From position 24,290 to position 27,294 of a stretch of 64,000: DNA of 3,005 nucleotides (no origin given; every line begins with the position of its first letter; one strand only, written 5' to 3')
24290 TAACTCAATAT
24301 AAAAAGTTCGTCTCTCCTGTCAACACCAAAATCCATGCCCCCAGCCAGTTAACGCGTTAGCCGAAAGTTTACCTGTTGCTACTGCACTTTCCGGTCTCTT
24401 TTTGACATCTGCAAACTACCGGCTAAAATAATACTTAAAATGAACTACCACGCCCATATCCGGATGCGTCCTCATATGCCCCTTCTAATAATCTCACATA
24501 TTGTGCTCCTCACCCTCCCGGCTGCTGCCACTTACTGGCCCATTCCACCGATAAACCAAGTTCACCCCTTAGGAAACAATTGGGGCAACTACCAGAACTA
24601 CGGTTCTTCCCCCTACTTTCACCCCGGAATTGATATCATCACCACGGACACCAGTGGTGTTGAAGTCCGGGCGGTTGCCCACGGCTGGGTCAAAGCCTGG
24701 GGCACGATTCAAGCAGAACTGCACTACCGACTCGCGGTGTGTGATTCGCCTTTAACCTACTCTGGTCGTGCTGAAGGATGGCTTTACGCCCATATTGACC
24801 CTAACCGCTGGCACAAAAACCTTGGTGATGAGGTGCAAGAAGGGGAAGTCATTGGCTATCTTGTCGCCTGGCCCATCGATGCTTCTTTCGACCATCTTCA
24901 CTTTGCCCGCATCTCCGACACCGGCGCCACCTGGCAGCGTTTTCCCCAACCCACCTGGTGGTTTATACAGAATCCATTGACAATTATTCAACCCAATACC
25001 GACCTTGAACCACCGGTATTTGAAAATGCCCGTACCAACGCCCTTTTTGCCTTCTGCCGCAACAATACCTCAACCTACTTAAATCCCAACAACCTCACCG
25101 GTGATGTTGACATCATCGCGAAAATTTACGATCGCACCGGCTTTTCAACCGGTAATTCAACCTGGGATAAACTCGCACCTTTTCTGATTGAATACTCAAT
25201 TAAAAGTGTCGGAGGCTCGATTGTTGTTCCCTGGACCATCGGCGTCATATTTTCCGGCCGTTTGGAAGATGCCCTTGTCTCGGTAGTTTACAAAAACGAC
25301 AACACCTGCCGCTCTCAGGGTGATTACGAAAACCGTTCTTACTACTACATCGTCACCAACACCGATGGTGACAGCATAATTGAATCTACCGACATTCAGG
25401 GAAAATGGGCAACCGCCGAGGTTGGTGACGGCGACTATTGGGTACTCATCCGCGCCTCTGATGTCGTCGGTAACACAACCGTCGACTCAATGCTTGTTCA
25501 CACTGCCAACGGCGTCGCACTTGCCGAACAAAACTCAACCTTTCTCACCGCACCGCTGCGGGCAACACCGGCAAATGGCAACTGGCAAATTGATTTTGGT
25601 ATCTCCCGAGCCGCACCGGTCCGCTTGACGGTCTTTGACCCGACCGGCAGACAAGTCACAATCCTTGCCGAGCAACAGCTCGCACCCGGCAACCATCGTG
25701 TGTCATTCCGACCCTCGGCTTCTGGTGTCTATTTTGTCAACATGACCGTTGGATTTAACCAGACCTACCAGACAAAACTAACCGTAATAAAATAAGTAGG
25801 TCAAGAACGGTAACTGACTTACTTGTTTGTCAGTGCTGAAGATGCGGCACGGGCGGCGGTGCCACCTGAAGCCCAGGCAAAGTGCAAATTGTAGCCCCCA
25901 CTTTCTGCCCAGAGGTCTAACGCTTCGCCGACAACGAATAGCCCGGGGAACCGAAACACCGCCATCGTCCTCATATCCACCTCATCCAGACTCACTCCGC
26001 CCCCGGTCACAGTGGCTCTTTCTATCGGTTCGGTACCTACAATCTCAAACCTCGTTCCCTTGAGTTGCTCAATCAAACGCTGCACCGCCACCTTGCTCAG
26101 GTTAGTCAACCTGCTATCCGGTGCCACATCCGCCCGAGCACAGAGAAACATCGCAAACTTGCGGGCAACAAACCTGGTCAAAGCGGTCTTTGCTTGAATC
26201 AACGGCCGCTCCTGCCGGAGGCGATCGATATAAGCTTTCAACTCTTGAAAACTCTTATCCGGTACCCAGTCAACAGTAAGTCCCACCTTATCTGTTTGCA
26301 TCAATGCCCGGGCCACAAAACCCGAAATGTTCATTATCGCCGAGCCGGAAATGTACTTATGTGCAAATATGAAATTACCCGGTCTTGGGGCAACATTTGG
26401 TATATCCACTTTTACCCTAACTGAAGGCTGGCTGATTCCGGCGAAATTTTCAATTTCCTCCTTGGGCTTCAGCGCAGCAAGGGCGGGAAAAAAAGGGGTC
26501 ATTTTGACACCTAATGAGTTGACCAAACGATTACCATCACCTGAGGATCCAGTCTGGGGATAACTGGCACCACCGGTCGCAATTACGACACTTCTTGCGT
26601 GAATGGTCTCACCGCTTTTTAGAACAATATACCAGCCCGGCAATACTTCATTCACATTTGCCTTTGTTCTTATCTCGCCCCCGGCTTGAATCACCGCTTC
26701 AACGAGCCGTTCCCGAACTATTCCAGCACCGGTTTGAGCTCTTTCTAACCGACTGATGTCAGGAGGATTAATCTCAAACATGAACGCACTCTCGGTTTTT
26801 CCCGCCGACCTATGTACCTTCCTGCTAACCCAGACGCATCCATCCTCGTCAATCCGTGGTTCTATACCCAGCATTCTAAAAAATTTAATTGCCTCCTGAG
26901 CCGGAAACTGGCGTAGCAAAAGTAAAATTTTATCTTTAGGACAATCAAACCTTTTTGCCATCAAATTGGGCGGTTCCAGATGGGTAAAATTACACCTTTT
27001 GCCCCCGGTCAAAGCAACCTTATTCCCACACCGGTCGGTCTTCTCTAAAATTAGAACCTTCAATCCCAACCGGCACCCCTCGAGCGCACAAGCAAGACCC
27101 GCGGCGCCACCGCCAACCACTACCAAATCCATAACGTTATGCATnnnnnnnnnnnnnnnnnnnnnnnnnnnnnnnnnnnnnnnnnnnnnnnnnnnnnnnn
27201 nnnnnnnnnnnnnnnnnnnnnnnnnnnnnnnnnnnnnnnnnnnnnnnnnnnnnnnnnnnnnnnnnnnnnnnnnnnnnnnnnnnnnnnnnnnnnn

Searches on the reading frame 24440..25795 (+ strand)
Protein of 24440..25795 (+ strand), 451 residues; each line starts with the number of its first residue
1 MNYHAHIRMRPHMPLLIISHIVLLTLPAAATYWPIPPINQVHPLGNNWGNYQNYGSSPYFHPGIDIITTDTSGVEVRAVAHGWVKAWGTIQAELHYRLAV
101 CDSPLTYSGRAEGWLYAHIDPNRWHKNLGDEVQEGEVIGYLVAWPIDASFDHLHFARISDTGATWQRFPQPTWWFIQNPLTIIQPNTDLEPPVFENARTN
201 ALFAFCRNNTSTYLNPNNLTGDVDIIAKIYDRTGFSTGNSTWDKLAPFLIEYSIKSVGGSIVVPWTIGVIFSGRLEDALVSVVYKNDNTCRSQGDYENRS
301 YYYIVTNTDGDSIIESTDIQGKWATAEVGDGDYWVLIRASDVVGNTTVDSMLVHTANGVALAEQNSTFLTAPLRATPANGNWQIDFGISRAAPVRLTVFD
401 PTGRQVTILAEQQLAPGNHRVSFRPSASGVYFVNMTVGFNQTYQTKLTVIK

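Call 25: search_protein_families(library=pfam, proteins=[window:24440-25795:+], max_evalue=0.001)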
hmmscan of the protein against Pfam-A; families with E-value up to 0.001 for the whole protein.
window:24440-25795:+ (451 aa): 2 families
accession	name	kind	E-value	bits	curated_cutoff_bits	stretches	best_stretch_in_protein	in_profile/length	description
PF01551.29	Peptidase_M23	-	2.6e-05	24.8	28.7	1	60-156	2-86/96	Peptidase family M23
PF18962.6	Por_Secre_tail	-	0.00019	22.1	27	1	377-448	5-74/75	Secretion system C-terminal sorting domain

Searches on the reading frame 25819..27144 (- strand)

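Call 25: search_protein_families(library=pfam, proteins=[window:25819-27144:-], max_evalue=0.001)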
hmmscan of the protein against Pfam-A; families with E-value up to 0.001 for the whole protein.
window:25819-27144:- (441 aa): 12 families
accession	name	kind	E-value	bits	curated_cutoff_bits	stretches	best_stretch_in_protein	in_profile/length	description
PF03486.20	HI0933_like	-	1.5e-52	178.9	50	2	140-432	108-243/244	HI0933-like protein Rossmann domain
PF22780.1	HI0933_like_1st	-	1.4e-26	93.8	27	1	220-379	2-165/165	HI0933-like protein barrel and H2TH domain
PF01266.30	DAO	-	3.5e-13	50.3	27.9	1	6-255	1-261/353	FAD dependent oxidoreductase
PF07992.20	Pyr_redox_2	-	7.3e-09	35.9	26.1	1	5-40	1-36/291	Pyridine nucleotide-disulphide oxidoreductase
PF13738.12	Pyr_redox_3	-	2.5e-08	34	30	1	8-41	1-34/305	Pyridine nucleotide-disulphide oxidoreductase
PF00890.30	FAD_binding_2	-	3e-07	30.4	20.4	1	6-194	1-205/414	FAD binding domain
PF12831.13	FAD_oxidored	-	4e-07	30.1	27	1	6-40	1-35/416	FAD dependent oxidoreductase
PF13450.12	NAD_binding_8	-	2.1e-06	28.3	21.9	1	9-40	1-32/68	NAD(P)-binding Rossmann-like domain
PF05834.18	Lycopene_cycl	-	2.9e-06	27.1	23.4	0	6-38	1-35/380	Lycopene cyclase protein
PF01134.28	GIDA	-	4.3e-06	26.5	22.1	1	6-41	1-37/391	Glucose inhibited division protein A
PF01946.23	Thi4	-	0.00027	20.7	26.2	1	4-42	17-56/235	Thi4 family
PF01593.30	Amino_oxidase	-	0.00036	20.4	19.8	0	15-43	2-30/443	Flavin containing amine oxidoreductase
